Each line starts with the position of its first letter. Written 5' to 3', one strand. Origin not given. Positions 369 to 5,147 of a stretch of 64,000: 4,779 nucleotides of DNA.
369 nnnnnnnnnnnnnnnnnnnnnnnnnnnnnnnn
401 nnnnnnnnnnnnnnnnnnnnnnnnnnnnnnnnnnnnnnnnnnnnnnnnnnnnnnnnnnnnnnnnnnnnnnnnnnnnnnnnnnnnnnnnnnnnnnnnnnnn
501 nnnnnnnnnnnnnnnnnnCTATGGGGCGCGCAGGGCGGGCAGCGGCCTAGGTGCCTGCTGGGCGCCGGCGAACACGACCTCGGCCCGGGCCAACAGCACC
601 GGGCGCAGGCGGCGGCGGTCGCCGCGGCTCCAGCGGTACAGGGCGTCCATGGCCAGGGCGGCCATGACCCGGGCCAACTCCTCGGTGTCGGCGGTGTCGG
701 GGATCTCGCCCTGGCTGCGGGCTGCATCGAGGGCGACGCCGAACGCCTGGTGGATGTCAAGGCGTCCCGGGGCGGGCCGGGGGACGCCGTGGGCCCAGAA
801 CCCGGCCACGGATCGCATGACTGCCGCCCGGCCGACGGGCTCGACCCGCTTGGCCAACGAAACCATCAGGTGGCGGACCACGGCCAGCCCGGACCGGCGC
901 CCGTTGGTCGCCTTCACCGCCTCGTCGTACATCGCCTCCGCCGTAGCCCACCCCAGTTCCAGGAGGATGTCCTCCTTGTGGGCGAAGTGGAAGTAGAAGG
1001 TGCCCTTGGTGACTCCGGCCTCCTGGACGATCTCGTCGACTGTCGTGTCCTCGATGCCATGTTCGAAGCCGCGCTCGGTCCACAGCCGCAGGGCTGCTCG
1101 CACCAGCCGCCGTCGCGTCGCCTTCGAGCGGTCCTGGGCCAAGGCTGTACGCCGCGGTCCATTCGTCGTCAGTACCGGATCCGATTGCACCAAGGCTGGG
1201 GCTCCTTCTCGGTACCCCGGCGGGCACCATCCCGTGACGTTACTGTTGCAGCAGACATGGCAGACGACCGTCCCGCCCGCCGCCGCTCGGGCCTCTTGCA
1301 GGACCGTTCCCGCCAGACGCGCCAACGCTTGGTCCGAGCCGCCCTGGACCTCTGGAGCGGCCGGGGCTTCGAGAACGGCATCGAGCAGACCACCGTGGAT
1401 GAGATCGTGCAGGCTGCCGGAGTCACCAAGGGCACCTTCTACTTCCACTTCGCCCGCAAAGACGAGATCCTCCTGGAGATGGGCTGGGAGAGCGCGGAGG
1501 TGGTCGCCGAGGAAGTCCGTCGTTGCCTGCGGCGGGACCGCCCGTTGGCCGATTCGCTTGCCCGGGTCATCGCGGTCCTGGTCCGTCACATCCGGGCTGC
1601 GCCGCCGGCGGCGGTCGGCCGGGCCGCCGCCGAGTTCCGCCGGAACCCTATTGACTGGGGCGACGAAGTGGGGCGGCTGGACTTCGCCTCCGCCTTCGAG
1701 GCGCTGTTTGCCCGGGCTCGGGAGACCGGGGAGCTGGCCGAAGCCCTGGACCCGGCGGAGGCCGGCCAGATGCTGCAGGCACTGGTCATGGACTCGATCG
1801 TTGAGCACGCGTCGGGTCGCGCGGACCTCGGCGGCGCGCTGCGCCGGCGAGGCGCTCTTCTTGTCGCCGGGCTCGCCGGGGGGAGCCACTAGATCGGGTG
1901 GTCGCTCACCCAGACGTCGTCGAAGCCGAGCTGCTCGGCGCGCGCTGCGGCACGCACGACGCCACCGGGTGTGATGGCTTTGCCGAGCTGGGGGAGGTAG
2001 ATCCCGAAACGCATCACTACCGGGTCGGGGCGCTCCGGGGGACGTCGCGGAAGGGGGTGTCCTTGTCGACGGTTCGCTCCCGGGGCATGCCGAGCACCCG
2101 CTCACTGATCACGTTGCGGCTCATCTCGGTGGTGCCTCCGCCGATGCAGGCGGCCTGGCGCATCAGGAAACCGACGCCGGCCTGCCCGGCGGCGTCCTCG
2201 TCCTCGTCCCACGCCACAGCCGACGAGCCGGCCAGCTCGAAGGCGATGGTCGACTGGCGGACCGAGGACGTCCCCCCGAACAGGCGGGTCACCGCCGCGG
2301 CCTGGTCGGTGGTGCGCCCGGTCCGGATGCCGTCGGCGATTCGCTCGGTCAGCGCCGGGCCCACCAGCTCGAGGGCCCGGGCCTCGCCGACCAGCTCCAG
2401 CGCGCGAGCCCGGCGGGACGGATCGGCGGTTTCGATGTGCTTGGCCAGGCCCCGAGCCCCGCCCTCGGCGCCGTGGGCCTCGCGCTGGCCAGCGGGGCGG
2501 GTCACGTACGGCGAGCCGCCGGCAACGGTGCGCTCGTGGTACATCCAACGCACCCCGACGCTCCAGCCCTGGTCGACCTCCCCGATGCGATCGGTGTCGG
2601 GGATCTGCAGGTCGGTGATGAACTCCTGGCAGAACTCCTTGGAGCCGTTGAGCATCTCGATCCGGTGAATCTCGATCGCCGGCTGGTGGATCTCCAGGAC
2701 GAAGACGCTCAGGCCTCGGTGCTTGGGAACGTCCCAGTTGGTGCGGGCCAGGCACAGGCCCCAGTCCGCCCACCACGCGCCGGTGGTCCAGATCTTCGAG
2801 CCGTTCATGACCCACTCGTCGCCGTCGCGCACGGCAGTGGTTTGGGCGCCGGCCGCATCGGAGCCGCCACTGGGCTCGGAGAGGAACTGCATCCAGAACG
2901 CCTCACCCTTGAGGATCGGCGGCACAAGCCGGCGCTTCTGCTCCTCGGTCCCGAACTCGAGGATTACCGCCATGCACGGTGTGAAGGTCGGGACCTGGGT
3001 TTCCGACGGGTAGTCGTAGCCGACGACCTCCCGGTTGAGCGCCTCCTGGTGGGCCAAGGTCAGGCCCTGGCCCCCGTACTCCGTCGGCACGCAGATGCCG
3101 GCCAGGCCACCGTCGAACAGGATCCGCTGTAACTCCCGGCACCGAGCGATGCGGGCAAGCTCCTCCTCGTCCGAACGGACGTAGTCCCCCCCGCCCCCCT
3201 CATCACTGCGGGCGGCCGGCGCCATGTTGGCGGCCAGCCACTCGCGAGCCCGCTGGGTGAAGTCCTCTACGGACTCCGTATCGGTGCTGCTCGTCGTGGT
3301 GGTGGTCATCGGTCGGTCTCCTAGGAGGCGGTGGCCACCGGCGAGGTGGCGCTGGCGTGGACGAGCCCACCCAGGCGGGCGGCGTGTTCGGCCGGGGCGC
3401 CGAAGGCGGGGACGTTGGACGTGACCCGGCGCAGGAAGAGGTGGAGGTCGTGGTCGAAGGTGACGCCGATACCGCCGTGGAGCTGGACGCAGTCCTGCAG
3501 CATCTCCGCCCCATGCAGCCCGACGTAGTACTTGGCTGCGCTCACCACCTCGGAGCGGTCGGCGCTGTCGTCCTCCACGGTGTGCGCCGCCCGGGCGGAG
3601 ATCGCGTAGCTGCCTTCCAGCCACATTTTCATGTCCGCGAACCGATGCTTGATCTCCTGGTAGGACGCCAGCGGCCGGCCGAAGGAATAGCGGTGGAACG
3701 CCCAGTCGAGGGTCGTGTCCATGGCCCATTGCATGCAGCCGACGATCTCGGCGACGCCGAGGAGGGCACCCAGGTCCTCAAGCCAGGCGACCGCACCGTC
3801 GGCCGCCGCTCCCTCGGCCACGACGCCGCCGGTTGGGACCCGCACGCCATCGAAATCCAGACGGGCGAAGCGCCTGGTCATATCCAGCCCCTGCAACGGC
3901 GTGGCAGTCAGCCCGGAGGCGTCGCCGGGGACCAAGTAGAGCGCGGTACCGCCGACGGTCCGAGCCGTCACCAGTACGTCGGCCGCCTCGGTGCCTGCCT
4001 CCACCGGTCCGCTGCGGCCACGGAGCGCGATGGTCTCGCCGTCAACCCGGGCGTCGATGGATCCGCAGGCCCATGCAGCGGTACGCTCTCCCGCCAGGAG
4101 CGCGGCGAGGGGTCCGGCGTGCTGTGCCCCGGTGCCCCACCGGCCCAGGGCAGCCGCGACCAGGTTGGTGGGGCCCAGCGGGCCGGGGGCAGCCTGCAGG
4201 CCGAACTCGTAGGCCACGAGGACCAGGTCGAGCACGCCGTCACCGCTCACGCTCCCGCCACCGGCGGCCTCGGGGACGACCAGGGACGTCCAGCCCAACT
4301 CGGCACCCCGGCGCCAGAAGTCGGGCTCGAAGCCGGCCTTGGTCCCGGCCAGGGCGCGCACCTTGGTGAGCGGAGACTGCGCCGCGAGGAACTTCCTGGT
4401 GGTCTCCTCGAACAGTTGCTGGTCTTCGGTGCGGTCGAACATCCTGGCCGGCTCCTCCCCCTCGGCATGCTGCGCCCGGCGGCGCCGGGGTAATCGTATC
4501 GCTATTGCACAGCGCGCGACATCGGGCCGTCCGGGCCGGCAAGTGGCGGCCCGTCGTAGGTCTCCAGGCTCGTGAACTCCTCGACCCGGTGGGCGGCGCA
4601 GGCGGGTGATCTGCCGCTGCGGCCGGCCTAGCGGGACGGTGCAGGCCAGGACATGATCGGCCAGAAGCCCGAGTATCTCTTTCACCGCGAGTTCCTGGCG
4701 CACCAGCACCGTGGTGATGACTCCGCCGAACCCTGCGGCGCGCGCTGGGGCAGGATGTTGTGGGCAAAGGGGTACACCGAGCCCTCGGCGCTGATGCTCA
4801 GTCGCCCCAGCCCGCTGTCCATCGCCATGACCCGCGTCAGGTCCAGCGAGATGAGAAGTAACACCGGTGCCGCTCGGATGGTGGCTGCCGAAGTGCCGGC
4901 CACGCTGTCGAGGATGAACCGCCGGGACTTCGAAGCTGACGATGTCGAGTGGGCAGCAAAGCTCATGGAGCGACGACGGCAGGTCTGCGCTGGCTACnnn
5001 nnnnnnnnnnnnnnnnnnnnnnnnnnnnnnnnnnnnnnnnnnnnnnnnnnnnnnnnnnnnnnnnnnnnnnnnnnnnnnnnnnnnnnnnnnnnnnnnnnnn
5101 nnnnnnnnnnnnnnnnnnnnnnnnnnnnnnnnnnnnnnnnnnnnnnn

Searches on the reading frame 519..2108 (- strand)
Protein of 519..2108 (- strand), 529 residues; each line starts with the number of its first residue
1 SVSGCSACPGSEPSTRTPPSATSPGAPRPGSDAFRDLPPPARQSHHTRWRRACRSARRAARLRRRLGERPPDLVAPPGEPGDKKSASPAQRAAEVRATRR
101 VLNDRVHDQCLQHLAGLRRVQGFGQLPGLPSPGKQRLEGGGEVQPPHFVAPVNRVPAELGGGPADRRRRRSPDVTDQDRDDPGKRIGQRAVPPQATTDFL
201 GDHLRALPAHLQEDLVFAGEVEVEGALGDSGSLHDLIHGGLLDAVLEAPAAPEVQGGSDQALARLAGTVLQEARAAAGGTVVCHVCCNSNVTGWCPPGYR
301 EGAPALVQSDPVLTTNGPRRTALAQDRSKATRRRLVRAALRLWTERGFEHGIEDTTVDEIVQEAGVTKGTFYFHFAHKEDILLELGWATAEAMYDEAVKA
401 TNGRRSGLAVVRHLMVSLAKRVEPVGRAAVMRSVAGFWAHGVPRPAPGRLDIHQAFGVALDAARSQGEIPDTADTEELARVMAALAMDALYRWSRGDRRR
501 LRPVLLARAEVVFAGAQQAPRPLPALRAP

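Call 7: search_protein_families(library=pfam, proteins=[window:519-2108:-], max_evalue=0.001)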
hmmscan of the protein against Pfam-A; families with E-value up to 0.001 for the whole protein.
window:519-2108:- (529 aa): 1 family
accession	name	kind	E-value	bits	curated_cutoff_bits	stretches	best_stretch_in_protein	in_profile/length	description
PF00440.29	TetR_N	-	6.5e-14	51.9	24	1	336-385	2-47/47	Bacterial regulatory proteins, tetR family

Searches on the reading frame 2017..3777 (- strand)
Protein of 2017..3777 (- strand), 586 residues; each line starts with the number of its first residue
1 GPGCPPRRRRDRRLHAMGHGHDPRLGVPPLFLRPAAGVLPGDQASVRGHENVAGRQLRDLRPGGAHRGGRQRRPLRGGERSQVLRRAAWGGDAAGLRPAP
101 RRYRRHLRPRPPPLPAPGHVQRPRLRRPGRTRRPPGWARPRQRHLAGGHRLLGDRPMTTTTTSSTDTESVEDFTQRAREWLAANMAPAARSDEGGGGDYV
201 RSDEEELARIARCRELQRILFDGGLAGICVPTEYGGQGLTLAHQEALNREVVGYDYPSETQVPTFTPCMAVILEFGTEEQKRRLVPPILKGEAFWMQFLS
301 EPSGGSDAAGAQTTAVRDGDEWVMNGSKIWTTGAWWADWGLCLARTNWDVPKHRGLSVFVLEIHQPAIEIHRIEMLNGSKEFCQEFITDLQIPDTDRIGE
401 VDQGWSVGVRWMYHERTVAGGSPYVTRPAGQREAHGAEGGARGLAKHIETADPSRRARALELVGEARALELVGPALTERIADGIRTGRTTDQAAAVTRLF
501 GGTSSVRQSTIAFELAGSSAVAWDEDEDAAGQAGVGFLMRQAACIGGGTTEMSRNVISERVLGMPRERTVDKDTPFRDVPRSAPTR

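Call 7: search_protein_families(library=pfam, proteins=[window:2017-3777:-], max_evalue=0.001)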
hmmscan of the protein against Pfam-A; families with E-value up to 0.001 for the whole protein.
window:2017-3777:- (586 aa): 3 families
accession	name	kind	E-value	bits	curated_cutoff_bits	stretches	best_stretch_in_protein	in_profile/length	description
PF02770.24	Acyl-CoA_dh_M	-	1.1e-16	61.2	33.3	1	299-377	4-82/97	Acyl-CoA dehydrogenase, middle domain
PF02771.21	Acyl-CoA_dh_N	-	7e-14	52.6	22.9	1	168-292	2-113/113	Acyl-CoA dehydrogenase, N-terminal domain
PF00441.29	Acyl-CoA_dh_1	-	0.00032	21.3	22.4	1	474-562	68-150/150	Acyl-CoA dehydrogenase, C-terminal domain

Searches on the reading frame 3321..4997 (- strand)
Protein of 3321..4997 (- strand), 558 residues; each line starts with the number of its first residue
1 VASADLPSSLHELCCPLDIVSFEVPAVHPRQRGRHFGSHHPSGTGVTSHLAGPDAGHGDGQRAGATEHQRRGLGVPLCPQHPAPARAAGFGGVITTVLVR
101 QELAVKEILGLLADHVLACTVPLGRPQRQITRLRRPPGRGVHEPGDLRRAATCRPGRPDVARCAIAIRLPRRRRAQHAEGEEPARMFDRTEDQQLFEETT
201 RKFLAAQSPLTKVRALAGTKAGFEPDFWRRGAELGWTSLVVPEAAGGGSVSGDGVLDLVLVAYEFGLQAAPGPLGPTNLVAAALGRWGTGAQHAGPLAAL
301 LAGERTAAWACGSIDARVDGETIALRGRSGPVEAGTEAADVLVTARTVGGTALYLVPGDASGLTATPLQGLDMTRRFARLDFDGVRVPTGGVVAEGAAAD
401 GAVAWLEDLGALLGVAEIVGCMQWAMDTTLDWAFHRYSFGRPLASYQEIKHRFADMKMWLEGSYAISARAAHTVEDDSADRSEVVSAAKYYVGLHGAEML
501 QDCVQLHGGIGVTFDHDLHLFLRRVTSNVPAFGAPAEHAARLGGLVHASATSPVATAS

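Call 7: search_protein_families(library=pfam, proteins=[window:3321-4997:-], max_evalue=0.001)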
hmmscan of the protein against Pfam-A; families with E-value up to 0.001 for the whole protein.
window:3321-4997:- (558 aa): 3 families
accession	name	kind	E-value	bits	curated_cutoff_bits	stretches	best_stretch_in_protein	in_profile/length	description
PF00441.29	Acyl-CoA_dh_1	-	6.2e-21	75.5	22.4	1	415-528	19-131/150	Acyl-CoA dehydrogenase, C-terminal domain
PF02771.21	Acyl-CoA_dh_N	-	2.4e-11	44.4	22.9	1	190-304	1-113/113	Acyl-CoA dehydrogenase, N-terminal domain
PF08028.16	Acyl-CoA_dh_2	-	0.00011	22.9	22.7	1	416-519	5-117/134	Acyl-CoA dehydrogenase, C-terminal domain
